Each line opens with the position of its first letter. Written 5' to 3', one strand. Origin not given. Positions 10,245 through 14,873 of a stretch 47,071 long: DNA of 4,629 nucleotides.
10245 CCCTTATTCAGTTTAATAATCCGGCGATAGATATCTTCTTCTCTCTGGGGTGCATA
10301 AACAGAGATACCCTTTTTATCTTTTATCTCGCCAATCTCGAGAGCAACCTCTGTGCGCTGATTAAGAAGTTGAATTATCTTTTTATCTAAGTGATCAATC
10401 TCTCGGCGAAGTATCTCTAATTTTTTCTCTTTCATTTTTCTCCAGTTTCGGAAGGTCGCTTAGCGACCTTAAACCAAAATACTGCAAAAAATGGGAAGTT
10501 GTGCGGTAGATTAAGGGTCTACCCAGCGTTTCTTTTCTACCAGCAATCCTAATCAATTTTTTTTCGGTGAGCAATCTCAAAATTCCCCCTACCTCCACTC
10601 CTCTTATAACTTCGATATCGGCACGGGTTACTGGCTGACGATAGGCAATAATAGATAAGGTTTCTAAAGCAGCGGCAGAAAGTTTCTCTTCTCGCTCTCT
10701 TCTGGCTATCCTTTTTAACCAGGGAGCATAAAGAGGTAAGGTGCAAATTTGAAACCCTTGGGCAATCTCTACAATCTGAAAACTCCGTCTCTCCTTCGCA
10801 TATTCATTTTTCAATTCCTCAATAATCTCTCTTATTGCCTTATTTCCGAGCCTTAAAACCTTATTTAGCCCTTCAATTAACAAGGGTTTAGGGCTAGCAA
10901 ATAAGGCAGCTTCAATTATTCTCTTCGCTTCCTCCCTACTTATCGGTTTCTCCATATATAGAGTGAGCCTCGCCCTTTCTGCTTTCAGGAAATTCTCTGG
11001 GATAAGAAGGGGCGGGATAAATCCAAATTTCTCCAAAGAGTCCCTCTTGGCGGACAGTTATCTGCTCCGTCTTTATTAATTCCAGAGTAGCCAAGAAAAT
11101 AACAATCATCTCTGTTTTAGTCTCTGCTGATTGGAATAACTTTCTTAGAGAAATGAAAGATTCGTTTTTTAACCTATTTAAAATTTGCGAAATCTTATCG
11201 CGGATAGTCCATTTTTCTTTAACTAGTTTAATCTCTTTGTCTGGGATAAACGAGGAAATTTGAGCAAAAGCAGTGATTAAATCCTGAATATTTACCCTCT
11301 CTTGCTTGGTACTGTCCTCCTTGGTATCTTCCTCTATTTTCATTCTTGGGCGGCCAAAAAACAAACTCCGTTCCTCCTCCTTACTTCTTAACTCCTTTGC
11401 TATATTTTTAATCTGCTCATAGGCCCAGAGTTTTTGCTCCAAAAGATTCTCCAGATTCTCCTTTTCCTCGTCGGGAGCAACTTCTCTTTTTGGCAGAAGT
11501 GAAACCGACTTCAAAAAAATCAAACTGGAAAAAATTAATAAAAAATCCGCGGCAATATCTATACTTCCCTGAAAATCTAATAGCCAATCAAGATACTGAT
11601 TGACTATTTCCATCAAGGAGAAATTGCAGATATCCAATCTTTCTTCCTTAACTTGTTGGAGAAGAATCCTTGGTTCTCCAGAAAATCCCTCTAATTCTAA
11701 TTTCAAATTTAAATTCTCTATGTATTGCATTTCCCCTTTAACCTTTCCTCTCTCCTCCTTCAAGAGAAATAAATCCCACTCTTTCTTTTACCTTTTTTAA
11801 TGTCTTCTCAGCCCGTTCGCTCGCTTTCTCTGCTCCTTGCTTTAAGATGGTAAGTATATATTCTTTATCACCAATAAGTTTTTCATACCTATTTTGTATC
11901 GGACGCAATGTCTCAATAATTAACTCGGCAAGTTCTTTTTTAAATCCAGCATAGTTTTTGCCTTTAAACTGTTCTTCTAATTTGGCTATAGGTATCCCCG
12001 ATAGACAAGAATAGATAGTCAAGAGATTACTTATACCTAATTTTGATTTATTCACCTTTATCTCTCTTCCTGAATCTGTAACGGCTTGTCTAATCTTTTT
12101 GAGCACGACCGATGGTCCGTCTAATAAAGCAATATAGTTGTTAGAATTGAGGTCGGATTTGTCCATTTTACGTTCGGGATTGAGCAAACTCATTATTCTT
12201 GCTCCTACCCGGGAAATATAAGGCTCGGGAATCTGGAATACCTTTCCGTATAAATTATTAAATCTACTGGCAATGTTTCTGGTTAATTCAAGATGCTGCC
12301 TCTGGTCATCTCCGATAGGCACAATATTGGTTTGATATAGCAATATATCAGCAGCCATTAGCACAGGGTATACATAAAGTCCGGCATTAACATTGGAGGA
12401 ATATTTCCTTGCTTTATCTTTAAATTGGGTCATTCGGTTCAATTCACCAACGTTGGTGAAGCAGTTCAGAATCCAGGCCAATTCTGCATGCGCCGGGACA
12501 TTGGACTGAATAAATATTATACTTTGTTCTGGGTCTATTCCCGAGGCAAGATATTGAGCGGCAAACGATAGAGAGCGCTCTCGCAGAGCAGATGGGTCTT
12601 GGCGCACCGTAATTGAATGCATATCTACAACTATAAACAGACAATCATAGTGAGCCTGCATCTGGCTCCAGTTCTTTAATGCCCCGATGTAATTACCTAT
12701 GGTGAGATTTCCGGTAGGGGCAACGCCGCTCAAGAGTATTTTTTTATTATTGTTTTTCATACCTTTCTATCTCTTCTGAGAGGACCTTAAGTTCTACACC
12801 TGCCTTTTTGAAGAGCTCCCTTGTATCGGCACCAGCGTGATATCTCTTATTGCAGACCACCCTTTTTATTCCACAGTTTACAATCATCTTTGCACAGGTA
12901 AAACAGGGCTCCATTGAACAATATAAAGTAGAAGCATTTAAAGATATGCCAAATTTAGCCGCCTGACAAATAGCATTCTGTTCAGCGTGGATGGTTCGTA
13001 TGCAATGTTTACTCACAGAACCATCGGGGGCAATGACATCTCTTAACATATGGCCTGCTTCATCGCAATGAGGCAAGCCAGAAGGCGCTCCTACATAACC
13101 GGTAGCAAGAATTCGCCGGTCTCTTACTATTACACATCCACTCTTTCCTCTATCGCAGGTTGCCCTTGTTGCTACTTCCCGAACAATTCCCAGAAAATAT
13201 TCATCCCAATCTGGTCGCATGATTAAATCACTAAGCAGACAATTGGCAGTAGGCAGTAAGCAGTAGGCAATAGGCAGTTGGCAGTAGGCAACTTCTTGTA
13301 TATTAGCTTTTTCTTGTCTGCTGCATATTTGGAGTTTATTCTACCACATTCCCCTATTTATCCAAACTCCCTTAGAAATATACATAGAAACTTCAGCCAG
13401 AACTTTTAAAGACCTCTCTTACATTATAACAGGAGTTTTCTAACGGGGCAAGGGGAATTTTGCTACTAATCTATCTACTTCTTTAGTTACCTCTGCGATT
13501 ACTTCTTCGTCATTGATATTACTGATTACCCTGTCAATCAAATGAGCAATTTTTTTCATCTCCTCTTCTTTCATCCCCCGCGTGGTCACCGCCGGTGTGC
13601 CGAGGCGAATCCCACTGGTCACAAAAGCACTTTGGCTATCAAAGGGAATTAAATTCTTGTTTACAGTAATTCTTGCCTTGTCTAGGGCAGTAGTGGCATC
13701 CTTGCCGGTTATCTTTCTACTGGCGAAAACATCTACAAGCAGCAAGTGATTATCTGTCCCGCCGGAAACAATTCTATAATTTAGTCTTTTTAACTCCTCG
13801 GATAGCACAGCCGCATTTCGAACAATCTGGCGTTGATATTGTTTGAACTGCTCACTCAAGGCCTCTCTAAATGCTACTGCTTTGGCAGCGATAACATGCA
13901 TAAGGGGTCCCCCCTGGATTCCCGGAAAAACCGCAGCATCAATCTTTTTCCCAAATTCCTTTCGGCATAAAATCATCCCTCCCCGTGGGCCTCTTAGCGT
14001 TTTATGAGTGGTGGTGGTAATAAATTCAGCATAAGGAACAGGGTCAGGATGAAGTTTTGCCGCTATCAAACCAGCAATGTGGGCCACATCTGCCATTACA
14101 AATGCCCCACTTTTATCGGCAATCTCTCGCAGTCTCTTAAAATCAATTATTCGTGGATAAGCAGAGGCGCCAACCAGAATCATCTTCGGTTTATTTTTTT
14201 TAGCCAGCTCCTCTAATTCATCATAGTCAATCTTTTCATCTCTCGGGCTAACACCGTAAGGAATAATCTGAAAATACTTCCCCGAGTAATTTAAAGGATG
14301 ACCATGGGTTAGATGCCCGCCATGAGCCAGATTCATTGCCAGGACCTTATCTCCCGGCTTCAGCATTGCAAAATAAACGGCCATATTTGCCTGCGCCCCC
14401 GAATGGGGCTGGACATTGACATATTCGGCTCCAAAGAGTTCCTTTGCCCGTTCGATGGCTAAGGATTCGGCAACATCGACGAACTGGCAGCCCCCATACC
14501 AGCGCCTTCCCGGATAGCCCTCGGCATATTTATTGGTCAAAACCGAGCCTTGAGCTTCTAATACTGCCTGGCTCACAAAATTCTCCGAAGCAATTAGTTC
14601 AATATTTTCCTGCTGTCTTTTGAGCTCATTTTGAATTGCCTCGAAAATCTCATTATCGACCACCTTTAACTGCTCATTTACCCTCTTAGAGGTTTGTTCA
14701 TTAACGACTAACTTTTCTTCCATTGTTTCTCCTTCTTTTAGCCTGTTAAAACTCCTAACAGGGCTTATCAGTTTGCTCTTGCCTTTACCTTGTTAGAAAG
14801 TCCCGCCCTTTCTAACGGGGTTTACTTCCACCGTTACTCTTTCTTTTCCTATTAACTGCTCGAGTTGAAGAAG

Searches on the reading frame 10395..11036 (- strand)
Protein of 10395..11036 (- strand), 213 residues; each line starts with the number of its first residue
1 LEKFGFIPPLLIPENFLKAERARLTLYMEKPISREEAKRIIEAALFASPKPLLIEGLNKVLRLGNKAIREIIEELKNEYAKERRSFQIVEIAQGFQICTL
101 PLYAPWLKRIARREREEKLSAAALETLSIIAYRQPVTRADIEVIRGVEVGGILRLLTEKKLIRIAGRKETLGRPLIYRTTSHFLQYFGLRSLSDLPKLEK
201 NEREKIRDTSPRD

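Call 92: search_protein_families(library=pfam, proteins=[window:10395-11036:-], max_evalue=0.00001)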
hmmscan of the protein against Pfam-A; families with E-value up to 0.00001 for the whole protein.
window:10395-11036:- (213 aa): 1 family
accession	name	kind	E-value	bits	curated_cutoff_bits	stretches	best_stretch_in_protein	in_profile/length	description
PF04079.22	SMC_ScpB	-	2.2e-56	190.3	27.4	1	40-198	2-160/160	Segregation and condensation complex subunit ScpB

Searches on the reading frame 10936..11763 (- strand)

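Call 93: search_protein_families(library=pfam, proteins=[window:10936-11763:-], max_evalue=0.00001)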
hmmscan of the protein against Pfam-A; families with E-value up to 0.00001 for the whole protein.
window:10936-11763:- (275 aa): 1 family
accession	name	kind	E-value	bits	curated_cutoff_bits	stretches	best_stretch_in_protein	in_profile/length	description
PF02616.19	SMC_ScpA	-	1.6e-21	77.8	24.6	1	40-248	4-229/232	Segregation and condensation protein ScpA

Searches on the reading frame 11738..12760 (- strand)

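Call 93: search_protein_families(library=pfam, proteins=[window:11738-12760:-], max_evalue=0.00001)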
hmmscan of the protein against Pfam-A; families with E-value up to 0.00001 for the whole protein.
window:11738-12760:- (340 aa): 1 family
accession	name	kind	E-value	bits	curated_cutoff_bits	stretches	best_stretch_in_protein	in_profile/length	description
PF00579.31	tRNA-synt_1b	-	4.2e-72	243.4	21.1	1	3-285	2-291/292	tRNA synthetases class I (W and Y)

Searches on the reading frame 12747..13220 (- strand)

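Call 93: search_protein_families(library=pfam, proteins=[window:12747-13220:-], max_evalue=0.00001)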
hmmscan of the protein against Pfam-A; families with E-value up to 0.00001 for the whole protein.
window:12747-13220:- (157 aa): 2 families
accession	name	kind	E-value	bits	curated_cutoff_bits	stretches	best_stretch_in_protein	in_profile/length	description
PF00383.29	dCMP_cyt_deam_1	-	5.6e-25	87.6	25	1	4-123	2-100/102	Cytidine and deoxycytidylate deaminase zinc-binding region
PF14437.12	MafB19-deam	-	3.1e-17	63.2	27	1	4-128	2-104/142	MafB19-like deaminase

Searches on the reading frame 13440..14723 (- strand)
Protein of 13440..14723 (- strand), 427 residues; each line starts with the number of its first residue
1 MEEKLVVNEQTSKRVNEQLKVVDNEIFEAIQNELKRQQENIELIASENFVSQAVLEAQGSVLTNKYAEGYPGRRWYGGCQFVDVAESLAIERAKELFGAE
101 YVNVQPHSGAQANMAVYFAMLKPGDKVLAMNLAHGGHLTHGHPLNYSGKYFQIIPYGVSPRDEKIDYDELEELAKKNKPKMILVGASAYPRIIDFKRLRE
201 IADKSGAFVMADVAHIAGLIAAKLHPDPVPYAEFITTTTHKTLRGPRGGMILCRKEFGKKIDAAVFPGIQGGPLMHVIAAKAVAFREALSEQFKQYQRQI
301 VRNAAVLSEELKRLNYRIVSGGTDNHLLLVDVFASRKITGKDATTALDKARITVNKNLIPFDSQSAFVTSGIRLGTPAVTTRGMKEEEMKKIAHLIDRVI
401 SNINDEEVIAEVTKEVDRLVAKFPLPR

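Call 93: search_protein_families(library=pfam, proteins=[window:13440-14723:-], max_evalue=0.00001)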
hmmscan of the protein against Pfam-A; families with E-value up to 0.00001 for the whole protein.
window:13440-14723:- (427 aa): 3 families
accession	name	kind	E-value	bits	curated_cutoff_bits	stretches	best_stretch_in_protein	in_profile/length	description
PF00464.25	SHMT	-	5.5e-173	575.6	27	1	19-396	1-399/399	Serine hydroxymethyltransferase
PF00155.27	Aminotran_1_2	-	6.1e-12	45.8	19.7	1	94-343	52-314/361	Aminotransferase class I and II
PF01212.27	Beta_elim_lyase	-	6.8e-07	29.3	27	1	91-310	39-247/288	Beta-eliminating lyase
